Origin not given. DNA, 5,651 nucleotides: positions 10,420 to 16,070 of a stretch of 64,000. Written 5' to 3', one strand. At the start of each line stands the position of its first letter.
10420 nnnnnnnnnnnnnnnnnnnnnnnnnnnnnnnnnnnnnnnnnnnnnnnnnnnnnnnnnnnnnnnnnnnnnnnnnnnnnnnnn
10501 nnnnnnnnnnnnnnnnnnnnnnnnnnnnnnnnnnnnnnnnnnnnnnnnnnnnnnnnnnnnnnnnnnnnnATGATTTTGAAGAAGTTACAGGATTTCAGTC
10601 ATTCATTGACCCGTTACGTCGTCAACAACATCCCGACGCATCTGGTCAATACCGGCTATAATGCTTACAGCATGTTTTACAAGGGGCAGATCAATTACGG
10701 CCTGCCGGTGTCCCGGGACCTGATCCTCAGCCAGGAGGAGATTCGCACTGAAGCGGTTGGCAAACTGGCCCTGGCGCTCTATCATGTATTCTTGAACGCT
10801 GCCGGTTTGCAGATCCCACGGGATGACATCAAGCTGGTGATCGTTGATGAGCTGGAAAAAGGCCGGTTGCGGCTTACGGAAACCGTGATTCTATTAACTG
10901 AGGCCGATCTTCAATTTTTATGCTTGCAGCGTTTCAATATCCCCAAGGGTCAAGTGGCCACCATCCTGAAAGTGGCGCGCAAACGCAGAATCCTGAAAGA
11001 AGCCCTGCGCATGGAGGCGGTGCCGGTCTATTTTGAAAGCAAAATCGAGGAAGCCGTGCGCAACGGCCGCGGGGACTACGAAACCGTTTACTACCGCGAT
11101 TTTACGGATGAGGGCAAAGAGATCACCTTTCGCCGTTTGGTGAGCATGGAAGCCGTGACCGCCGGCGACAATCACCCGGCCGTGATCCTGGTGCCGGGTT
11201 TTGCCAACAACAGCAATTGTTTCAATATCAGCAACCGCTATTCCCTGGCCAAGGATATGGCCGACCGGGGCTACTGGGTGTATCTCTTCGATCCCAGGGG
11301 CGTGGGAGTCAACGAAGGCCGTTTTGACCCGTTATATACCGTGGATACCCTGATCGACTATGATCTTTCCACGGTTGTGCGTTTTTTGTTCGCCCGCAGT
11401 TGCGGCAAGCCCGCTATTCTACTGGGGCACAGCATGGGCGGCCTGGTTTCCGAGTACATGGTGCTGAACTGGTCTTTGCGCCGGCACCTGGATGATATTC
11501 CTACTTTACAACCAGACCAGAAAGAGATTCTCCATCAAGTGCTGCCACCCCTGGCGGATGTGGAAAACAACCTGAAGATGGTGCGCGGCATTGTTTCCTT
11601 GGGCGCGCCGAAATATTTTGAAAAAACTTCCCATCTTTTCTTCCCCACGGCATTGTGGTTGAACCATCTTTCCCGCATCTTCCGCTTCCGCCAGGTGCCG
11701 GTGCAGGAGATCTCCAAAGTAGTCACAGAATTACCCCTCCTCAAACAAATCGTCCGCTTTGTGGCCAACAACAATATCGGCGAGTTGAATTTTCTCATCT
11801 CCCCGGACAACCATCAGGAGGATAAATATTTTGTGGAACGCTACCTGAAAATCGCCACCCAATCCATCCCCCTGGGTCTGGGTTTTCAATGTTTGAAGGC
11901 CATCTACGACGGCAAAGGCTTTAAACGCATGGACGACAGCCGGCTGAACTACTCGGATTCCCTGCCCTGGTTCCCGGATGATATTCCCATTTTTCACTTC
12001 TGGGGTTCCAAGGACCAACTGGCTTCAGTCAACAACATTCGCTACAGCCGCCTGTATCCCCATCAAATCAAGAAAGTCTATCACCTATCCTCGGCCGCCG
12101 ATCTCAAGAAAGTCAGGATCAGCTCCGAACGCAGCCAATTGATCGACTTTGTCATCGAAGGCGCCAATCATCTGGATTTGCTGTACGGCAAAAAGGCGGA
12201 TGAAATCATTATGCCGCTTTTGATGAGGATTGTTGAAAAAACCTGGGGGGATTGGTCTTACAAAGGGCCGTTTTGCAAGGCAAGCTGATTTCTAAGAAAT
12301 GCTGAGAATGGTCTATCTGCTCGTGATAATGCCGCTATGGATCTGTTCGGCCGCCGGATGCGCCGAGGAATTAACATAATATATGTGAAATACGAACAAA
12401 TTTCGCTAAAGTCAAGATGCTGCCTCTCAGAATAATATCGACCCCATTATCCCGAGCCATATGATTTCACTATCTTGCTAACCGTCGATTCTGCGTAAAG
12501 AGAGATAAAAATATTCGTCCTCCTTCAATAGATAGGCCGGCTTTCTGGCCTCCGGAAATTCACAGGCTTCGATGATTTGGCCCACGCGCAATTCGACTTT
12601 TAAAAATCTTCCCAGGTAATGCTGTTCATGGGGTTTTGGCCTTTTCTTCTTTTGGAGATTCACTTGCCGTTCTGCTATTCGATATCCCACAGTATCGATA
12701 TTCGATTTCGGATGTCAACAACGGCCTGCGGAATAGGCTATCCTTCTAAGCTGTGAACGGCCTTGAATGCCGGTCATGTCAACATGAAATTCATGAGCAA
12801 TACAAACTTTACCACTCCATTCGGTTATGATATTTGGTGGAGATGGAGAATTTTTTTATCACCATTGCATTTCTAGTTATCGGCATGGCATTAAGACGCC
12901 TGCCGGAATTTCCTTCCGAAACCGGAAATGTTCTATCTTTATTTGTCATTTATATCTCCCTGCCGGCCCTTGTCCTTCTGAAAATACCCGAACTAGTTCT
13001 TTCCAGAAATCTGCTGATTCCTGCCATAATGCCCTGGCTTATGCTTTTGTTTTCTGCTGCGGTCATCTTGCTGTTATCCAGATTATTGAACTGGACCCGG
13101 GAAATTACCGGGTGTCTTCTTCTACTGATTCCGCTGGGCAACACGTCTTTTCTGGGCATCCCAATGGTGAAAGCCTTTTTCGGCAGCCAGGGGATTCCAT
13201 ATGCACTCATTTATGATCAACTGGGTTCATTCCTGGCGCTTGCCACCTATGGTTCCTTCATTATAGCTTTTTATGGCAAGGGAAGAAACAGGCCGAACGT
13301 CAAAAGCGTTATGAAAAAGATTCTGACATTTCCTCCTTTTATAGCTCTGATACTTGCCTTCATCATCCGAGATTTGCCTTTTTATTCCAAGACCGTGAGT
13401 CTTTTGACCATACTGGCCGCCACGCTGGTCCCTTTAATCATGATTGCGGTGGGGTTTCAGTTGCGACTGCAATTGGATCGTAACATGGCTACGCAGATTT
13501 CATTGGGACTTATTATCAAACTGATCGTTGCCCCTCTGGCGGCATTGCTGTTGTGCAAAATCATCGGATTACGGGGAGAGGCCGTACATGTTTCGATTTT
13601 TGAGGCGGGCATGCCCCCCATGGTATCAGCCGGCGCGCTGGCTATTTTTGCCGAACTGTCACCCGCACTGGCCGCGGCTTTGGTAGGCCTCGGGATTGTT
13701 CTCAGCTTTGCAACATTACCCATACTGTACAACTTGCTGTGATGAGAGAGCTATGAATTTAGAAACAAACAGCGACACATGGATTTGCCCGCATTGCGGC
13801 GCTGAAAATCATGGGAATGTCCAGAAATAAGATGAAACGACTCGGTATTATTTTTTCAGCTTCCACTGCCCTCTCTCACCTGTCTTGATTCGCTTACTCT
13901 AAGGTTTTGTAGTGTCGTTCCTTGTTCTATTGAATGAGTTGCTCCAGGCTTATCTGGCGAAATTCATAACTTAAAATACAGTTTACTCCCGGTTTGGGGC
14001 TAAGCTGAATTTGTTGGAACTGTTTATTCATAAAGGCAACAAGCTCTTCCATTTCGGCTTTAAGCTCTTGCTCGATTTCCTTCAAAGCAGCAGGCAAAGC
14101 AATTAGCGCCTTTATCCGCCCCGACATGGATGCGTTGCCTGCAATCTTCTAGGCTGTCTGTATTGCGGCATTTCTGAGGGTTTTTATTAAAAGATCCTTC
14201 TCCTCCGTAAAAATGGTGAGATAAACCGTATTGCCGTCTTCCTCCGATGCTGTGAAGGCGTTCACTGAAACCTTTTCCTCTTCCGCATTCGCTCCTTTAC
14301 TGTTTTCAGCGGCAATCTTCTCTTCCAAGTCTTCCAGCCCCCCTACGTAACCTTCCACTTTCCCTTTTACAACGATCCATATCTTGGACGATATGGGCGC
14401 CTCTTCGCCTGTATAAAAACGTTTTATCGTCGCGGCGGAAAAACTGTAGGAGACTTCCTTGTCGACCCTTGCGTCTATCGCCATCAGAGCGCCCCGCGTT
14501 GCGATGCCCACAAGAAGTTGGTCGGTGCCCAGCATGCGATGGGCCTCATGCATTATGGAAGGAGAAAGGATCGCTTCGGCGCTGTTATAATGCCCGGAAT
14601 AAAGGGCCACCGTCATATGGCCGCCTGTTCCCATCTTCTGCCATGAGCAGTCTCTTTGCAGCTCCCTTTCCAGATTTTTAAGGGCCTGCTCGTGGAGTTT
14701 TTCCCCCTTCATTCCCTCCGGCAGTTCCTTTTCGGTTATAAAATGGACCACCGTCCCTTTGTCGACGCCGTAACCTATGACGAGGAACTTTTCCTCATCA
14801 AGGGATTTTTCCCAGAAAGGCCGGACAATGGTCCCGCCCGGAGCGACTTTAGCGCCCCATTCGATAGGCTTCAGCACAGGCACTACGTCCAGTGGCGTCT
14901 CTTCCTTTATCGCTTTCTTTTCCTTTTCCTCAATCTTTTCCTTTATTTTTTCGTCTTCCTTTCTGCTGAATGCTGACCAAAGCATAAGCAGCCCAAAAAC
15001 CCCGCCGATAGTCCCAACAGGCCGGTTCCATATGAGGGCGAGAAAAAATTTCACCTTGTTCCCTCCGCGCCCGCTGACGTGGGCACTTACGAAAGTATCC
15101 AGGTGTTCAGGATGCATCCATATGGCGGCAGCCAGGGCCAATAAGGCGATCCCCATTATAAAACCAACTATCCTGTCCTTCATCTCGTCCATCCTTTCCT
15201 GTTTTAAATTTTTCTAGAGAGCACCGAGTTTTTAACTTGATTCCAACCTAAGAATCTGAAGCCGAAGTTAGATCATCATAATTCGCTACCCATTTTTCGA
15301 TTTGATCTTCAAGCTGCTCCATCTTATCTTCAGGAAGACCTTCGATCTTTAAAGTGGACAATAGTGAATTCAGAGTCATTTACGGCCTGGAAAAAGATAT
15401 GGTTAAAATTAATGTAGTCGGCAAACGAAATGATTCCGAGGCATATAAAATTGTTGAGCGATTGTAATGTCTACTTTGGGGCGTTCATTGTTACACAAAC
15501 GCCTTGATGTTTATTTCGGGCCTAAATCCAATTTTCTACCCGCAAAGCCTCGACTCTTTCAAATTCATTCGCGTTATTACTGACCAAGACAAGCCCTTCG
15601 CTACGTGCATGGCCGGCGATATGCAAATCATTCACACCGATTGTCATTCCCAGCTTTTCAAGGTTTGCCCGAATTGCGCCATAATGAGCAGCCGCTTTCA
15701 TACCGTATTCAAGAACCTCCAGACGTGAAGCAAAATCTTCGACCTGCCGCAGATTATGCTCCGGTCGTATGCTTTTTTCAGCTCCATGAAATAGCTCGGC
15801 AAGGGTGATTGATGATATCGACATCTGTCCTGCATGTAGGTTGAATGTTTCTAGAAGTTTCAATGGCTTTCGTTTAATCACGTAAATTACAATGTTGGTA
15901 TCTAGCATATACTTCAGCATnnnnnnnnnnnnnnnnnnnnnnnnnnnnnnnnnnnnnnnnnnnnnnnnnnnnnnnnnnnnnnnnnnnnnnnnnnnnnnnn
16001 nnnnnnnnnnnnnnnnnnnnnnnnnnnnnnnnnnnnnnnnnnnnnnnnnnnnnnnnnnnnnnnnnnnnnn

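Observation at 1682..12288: Candidate undescribed neutral-lipid storage locus: PhaR/phasin proteins, WS/DGAT, ferredoxin, two AAR-like reductases and a lipase-like hydrolase, with no PHA synthase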

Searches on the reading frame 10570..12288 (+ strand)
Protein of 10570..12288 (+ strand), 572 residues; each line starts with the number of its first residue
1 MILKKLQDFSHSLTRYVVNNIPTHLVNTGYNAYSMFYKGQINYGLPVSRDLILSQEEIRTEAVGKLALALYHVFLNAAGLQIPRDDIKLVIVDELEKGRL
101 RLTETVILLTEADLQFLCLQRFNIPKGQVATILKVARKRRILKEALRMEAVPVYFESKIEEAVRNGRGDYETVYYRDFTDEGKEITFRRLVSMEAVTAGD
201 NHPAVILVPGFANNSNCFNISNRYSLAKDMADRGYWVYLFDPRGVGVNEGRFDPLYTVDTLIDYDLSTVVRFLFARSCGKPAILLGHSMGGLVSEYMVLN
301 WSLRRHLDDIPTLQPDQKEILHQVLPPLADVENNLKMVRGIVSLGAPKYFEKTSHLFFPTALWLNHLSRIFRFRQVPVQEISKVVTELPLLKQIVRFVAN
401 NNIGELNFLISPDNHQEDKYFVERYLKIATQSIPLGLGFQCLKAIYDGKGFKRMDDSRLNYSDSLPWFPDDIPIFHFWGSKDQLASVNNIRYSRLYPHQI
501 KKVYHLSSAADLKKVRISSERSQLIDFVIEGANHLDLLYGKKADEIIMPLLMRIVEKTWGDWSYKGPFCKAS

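Call 3: search_protein_families(library=pfam, proteins=[window:10570-12288:+], max_evalue=0.01)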
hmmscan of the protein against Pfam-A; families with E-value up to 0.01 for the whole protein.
window:10570-12288:+ (572 aa): 3 families
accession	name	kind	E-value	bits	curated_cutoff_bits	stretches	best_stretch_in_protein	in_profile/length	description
PF12146.15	Hydrolase_4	-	1.5e-13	51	27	1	202-297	4-93/239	Serine aminopeptidase, S33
PF00561.26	Abhydrolase_1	-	1.9e-12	47.8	25.8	1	203-298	1-87/245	alpha/beta hydrolase fold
PF12697.13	Abhydrolase_6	-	1.4e-10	42.6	26.3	1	205-298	1-83/217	Alpha/beta hydrolase family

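Call 4: search_protein_families(library=ncbifam, proteins=[window:10570-12288:+], max_evalue=0.01)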
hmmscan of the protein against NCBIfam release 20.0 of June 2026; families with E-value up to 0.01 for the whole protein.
window:10570-12288:+ (572 aa): 1 family
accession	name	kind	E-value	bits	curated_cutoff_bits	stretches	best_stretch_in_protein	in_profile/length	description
NF041759.1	mac_hydro_EstT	equivalog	0.0074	15.5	450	0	200-301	20-114/278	macrolide hydrolase EstT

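Call 36: search_solved_structures(query=window:10570-12288:+, max_evalue=1, show_alignments=1)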
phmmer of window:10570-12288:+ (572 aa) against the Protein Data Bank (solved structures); distinct sequences matched with E-value up to 1: 17.
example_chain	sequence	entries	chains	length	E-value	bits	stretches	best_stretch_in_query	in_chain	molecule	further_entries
5cml_A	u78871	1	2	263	3.2e-05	26.1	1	213-293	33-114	OsmC family protein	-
7d78_D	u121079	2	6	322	0.0028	19.7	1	201-295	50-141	DltD domain-containing protein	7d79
10bv_A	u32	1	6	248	0.0076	18.2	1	198-296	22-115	Chlorogenic acid esterase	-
8skm_A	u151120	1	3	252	0.0079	18.2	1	198-296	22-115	Chlorogenic acid esterase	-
8slj_A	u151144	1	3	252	0.008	18.1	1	198-296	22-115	Alpha/beta hydrolase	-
3pf8_A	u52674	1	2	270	0.013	17.5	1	173-296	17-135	Cinnamoyl esterase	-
3qm1_A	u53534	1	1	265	0.032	16.2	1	173-296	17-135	Cinnamoyl esterase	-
3pf9_A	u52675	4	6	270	0.033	16.1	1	173-296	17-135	Cinnamoyl esterase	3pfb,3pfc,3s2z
8b4u_A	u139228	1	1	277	0.036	16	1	198-296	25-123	Alpha/beta hydrolase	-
7xrh_A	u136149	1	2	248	0.065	15.1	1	198-296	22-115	Cinnamoyl esterase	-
7xri_A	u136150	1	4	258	0.16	13.8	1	197-296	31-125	Cinnamoyl esterase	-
7xkw_A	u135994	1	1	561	0.18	13.7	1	337-400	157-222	(-)-cyperene synthase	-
4zwn_A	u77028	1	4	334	0.35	12.7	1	206-293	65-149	Monoglyceride lipase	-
4zxf_A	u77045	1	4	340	0.37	12.7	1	206-293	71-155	Monoglyceride lipase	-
7qjm_A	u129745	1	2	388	0.46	12.3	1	195-292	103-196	alpha/beta-hydrolase (202)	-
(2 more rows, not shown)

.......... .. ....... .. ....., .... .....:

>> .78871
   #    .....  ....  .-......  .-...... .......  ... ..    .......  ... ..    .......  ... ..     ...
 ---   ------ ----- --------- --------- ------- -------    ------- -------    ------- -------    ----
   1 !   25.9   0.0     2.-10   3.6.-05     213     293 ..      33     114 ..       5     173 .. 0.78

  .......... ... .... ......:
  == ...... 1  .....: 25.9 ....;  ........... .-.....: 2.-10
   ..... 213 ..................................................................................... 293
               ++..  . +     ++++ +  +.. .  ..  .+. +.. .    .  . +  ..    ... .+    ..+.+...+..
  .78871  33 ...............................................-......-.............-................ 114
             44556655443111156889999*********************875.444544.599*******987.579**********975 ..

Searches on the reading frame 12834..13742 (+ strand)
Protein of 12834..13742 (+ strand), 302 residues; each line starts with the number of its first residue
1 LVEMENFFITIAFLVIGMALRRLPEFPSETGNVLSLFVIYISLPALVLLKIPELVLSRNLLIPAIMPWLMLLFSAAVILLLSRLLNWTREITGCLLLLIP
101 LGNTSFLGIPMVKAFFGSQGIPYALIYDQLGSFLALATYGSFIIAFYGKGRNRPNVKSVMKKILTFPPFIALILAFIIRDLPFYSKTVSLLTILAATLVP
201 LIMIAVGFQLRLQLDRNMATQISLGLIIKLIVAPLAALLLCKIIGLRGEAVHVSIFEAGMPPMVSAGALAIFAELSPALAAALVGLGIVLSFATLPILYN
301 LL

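Call 22: search_protein_families(library=pfam, proteins=[window:12834-13742:+], max_evalue=0.00001)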
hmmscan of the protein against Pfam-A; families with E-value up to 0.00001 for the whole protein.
window:12834-13742:+ (302 aa): 1 family
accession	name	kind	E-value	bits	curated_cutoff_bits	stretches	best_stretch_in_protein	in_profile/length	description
PF03547.23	Mem_trans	-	2.5e-30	105.7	25.7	1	18-299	18-343/343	Membrane transport protein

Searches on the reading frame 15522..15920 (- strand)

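Call 87: search_protein_families(library=pfam, proteins=[window:15522-15920:-], max_evalue=0.0001)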
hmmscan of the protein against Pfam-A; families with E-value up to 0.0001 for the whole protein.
window:15522-15920:- (132 aa): 1 family
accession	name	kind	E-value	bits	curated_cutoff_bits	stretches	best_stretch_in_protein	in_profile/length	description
PF01850.27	PIN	-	2.5e-19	70.5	23.6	1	4-124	1-118/120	PIN domain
